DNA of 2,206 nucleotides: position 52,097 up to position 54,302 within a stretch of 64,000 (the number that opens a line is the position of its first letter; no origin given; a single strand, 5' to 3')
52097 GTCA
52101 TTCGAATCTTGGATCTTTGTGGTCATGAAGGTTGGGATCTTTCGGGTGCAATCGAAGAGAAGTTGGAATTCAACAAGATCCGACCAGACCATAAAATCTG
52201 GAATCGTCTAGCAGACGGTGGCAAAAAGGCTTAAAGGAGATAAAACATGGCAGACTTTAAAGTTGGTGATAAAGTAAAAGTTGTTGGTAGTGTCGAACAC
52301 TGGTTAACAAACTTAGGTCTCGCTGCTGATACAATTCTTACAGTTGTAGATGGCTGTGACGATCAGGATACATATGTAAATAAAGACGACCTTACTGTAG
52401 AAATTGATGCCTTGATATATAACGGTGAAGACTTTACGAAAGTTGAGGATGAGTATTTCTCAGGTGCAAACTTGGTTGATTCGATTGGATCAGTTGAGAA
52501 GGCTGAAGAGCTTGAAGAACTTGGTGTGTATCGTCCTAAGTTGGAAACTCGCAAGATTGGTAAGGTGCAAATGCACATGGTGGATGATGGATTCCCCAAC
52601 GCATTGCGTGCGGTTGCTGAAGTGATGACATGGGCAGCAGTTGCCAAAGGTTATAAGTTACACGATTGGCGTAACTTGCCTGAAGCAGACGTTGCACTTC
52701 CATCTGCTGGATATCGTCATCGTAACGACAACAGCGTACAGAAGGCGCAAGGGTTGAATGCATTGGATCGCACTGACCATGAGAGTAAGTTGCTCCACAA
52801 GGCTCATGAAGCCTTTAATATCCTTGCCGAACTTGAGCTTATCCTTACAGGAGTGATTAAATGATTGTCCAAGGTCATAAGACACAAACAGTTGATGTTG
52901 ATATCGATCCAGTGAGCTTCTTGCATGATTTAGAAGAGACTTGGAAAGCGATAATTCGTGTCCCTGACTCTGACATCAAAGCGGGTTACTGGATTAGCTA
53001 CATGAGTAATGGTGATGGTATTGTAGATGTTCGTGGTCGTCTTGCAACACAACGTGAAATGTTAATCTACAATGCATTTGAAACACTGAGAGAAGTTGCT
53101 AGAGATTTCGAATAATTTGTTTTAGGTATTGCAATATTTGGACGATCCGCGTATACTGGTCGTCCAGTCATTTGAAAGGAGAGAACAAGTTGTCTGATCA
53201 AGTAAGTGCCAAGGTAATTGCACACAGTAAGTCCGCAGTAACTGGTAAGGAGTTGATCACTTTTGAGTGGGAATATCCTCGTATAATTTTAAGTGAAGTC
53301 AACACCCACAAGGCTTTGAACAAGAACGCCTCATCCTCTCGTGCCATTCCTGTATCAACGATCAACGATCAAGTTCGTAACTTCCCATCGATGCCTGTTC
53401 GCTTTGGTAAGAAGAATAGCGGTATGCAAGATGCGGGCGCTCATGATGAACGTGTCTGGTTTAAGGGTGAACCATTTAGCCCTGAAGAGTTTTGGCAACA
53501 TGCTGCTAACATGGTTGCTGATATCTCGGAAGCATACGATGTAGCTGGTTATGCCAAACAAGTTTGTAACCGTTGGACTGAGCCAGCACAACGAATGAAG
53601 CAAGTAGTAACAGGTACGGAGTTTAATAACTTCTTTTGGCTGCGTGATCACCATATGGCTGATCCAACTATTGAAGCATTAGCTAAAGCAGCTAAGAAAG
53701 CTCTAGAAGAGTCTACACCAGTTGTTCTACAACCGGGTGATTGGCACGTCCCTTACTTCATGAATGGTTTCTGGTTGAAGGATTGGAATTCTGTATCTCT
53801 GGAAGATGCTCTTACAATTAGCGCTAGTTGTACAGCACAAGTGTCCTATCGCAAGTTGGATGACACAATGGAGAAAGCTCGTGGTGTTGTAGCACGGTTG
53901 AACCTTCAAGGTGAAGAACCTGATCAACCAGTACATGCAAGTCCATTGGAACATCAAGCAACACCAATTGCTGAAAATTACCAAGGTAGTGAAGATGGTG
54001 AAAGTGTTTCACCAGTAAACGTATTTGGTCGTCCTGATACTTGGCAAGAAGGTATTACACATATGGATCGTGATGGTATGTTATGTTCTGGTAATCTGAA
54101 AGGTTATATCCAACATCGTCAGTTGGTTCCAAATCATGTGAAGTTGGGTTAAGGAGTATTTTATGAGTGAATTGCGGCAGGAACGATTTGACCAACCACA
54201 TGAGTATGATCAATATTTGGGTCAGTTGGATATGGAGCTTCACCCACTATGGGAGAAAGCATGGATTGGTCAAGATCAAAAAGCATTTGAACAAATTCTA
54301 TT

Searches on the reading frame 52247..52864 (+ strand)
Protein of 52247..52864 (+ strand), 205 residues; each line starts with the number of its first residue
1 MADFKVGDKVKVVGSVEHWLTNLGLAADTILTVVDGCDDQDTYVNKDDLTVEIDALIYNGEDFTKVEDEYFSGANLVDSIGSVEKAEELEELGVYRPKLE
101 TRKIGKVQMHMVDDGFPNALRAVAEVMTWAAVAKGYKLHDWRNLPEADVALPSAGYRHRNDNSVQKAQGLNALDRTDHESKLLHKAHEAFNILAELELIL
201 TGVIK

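Call 39: search_protein_families(library=pfam, proteins=[window:52247-52864:+], max_evalue=0.001)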
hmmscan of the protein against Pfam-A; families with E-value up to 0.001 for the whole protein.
window:52247-52864:+ (205 aa): 1 family
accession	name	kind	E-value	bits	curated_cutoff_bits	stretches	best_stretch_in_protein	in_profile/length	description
PF18909.5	dGTP_diPhyd_N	-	3.7e-14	52.9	27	1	100-201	5-92/99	dATP/dGTP diphosphohydrolase, N-terminal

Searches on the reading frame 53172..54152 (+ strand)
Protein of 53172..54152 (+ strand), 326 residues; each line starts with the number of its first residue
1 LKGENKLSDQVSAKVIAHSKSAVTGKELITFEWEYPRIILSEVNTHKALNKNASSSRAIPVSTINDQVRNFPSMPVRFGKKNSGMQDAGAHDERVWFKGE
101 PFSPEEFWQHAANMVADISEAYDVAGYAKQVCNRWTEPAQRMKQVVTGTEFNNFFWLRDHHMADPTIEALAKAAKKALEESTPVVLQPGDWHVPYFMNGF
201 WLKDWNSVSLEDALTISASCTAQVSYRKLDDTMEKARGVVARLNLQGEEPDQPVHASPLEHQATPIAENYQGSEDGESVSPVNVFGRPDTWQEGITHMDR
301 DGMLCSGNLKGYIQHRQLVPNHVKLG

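Call 39: search_protein_families(library=pfam, proteins=[window:53172-54152:+], max_evalue=0.001)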
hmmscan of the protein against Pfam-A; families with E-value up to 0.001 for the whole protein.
window:53172-54152:+ (326 aa): 0 families

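Call 46: search_protein_families(library=phrogs, proteins=[window:53172-54152:+], max_evalue=0.001)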
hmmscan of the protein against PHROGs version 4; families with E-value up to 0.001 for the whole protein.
window:53172-54152:+ (326 aa): 1 family
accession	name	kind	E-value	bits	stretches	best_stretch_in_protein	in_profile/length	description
phrog_85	-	DNA, RNA and nucleotide metabolism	1.9e-85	289.1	1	5-324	406-704/866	thymidylate synthase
